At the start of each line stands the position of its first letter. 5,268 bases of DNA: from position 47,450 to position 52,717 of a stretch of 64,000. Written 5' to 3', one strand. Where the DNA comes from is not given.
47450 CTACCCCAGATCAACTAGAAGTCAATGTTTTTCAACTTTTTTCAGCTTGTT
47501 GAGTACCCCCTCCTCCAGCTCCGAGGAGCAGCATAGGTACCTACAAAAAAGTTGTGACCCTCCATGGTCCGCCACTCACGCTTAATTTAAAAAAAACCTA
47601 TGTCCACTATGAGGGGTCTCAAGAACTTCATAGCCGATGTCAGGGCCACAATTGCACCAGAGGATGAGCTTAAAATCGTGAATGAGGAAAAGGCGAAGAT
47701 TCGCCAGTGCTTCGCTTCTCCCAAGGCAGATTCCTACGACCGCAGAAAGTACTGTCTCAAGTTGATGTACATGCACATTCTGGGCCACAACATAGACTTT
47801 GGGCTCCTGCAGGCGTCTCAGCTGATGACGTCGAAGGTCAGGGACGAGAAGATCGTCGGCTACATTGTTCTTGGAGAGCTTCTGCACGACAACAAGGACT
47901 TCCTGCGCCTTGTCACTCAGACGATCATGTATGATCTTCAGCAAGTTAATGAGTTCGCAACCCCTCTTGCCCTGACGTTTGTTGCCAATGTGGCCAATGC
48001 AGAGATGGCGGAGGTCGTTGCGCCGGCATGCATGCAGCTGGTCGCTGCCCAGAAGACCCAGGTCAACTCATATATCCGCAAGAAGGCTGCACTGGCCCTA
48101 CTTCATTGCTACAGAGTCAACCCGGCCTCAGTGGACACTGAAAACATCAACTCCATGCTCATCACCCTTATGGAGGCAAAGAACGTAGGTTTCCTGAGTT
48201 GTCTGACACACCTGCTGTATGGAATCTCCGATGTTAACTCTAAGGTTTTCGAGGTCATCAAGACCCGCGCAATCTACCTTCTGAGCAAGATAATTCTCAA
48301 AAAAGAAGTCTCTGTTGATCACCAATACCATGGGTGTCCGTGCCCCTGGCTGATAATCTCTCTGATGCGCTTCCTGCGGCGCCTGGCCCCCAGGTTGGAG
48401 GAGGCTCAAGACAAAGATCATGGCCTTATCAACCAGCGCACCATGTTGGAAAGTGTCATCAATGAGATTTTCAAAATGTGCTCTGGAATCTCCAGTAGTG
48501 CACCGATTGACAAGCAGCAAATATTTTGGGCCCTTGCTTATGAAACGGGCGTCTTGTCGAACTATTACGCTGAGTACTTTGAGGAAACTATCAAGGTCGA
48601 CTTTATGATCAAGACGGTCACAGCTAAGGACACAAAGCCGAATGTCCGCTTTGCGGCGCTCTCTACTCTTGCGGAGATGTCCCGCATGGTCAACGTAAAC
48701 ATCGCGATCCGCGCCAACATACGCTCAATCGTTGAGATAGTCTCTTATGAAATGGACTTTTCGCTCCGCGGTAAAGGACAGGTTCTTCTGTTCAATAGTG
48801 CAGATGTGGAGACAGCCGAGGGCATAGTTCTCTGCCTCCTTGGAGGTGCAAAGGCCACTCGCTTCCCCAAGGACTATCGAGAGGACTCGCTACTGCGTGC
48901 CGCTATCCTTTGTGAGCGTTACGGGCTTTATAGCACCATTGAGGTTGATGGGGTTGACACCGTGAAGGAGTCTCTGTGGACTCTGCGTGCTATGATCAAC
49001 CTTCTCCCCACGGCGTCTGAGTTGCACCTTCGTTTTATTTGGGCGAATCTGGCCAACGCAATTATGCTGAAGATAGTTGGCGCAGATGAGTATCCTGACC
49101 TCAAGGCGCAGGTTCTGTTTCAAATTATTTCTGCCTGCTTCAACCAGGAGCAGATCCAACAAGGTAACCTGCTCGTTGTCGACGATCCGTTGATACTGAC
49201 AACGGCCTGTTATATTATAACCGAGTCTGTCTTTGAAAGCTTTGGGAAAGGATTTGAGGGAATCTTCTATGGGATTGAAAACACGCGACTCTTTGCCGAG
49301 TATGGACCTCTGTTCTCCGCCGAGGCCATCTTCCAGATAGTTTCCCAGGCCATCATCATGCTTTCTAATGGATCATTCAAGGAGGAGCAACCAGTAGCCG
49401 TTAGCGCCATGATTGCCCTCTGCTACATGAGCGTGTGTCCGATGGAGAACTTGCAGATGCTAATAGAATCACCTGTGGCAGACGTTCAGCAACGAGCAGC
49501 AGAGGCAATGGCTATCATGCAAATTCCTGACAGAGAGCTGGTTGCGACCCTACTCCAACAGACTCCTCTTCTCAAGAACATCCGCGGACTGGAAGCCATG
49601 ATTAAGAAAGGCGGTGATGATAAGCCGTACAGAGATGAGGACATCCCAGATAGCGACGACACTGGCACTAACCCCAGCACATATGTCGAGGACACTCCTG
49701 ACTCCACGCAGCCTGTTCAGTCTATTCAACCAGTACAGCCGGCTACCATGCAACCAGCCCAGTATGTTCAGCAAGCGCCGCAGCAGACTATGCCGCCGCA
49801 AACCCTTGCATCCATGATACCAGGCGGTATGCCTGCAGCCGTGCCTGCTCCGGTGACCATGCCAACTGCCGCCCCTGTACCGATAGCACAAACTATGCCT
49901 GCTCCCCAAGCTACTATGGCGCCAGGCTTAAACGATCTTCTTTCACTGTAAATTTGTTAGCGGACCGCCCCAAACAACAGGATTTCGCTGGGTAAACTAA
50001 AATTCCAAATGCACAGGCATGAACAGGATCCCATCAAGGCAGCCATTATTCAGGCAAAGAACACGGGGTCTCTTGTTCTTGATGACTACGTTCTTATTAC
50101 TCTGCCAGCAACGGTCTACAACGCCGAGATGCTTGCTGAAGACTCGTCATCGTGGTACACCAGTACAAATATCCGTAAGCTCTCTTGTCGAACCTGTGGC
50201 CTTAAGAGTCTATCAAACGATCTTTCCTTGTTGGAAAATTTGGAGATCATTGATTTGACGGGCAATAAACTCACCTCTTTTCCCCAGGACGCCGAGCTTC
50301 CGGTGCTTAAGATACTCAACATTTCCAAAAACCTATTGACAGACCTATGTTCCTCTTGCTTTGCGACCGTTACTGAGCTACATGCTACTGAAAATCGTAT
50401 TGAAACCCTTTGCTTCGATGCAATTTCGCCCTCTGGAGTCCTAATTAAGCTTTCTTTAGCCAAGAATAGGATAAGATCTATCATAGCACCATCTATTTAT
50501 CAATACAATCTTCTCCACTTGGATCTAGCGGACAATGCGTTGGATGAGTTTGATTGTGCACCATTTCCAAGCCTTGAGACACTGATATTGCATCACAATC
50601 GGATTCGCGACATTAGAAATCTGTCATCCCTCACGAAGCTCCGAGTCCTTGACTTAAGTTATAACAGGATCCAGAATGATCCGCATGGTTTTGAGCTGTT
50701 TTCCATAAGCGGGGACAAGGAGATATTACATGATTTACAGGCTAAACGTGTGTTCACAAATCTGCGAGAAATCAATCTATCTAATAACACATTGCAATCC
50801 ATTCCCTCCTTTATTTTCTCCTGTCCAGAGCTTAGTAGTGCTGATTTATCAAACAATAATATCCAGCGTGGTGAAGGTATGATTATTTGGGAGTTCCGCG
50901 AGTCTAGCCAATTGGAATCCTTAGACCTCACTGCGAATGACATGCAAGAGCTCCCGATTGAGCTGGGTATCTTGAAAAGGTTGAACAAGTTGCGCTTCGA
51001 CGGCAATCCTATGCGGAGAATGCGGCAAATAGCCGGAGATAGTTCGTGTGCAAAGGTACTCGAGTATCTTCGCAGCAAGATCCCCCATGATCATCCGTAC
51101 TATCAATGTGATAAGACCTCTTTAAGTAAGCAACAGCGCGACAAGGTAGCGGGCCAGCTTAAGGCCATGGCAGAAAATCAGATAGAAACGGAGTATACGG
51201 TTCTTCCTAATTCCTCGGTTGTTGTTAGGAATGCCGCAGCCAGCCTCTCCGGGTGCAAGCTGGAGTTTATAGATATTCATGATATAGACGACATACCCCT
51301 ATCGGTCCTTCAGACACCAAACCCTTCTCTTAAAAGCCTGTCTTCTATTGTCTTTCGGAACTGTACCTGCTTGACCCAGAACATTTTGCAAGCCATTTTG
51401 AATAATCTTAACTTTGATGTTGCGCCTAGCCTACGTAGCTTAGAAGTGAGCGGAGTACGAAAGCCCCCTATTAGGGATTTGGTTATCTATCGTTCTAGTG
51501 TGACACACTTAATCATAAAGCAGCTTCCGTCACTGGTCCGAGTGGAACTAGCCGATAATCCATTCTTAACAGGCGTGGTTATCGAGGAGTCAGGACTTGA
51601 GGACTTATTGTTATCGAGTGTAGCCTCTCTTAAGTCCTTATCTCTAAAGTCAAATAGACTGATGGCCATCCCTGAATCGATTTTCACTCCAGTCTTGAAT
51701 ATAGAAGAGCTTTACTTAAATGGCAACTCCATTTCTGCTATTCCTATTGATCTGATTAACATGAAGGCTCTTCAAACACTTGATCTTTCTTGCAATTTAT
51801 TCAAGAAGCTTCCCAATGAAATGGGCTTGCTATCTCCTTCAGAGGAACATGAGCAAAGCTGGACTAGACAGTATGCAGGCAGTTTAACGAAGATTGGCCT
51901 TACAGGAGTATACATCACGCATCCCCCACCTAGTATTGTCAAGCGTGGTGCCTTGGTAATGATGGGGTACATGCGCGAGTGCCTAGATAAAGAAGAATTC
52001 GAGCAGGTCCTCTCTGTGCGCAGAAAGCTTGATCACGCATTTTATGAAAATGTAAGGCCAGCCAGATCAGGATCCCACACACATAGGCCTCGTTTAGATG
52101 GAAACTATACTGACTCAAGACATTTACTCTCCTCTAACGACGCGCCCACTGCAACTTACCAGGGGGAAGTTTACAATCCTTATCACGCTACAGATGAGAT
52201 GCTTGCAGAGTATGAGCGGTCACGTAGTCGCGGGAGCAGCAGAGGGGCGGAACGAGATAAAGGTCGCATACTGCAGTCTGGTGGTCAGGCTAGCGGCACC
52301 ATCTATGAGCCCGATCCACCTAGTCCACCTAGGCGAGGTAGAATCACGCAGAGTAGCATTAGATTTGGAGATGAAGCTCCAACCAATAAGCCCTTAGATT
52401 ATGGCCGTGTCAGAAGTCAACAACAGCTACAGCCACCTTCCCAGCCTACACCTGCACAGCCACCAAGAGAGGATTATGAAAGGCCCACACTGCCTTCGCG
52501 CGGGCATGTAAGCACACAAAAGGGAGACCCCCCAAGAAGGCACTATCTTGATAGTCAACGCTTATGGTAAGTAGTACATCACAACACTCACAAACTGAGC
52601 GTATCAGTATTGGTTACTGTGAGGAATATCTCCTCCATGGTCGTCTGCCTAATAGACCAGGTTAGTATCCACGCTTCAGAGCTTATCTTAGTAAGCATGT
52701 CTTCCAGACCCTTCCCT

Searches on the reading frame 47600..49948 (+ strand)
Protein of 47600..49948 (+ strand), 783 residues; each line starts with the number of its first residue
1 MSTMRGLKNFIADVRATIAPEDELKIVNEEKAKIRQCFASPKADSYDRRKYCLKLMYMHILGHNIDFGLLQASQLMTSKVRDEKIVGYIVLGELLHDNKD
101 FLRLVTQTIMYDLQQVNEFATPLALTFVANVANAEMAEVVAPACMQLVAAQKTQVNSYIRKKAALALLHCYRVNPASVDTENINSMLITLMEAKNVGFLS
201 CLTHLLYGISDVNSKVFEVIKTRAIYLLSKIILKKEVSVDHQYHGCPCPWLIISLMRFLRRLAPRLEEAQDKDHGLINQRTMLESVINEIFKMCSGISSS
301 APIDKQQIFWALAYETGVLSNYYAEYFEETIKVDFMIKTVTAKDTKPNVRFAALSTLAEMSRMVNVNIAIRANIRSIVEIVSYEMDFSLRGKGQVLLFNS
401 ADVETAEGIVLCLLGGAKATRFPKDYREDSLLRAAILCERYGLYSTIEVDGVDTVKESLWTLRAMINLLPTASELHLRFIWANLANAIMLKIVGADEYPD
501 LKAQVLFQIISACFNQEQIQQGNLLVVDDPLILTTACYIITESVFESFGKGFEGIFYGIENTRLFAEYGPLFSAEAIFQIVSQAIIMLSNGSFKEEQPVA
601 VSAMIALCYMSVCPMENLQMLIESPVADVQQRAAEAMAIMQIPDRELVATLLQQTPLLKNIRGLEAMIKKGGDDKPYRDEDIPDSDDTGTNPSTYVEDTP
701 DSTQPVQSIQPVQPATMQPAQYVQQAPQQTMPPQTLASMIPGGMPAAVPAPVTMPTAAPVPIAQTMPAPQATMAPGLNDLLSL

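Call 28: search_protein_families(library=pfam, proteins=[window:47600-49948:+], max_evalue=0.001)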
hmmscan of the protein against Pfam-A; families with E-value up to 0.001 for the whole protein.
window:47600-49948:+ (783 aa): 2 families
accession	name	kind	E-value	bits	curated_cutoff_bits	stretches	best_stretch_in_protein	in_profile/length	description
PF01602.26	Adaptin_N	-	2e-40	139.3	37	1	31-513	6-421/524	Adaptin N terminal region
PF13646.12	HEAT_2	-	0.00043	20.9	27.7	0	618-653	5-38/88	HEAT repeats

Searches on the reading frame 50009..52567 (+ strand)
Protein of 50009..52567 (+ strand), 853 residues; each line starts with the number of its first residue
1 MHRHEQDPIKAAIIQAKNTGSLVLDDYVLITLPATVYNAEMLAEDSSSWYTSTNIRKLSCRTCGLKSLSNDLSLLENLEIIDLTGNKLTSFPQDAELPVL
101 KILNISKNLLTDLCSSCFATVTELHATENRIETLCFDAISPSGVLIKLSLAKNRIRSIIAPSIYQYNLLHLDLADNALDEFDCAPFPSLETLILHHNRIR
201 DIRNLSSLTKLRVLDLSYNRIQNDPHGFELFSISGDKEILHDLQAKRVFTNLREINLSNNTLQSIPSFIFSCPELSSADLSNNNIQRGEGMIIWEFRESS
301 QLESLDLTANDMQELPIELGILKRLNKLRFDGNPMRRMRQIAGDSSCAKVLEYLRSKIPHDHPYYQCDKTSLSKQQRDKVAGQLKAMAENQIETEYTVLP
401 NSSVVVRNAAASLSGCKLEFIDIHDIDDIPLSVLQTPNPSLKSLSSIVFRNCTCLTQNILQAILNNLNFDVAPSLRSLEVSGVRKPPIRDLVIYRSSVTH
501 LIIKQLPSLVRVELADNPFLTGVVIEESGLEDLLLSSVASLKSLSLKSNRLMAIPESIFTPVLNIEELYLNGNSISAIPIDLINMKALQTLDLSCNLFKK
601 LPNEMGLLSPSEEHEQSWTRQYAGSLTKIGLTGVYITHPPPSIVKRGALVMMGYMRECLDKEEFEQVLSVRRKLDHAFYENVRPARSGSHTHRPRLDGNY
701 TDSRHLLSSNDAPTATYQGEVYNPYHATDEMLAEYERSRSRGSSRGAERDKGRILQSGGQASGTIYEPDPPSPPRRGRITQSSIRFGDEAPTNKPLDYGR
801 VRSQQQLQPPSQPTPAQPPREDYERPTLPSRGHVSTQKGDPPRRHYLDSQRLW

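Call 55: search_protein_families(library=pfam, proteins=[window:50009-52567:+], max_evalue=0.001)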
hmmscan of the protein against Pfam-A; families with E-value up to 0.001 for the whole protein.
window:50009-52567:+ (853 aa): 6 families
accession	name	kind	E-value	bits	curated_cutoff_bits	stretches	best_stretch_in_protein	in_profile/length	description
PF13855.12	LRR_8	-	7.9e-29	99.7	27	5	540-597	2-60/61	Leucine rich repeat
PF12799.13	LRR_4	-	9.1e-28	96.1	27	3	187-222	1-37/44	Leucine Rich repeats (2 copies)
PF00560.39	LRR_1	-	4.7e-14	49.9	20.6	0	251-271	1-22/23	Leucine Rich Repeat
PF23598.1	LRR_14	-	1.2e-07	31.3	40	0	568-608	52-92/353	Leucine-rich repeat region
PF23952.1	LRR_EndoS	-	0.00063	20.4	27.9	0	191-283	27-116/116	Endo-beta-N-acetylglucosaminidase EndoS LRR domain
PF13306.12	LRR_5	-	0.00097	19.5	27.7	0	251-305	57-106/127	BspA type Leucine rich repeat region (6 copies)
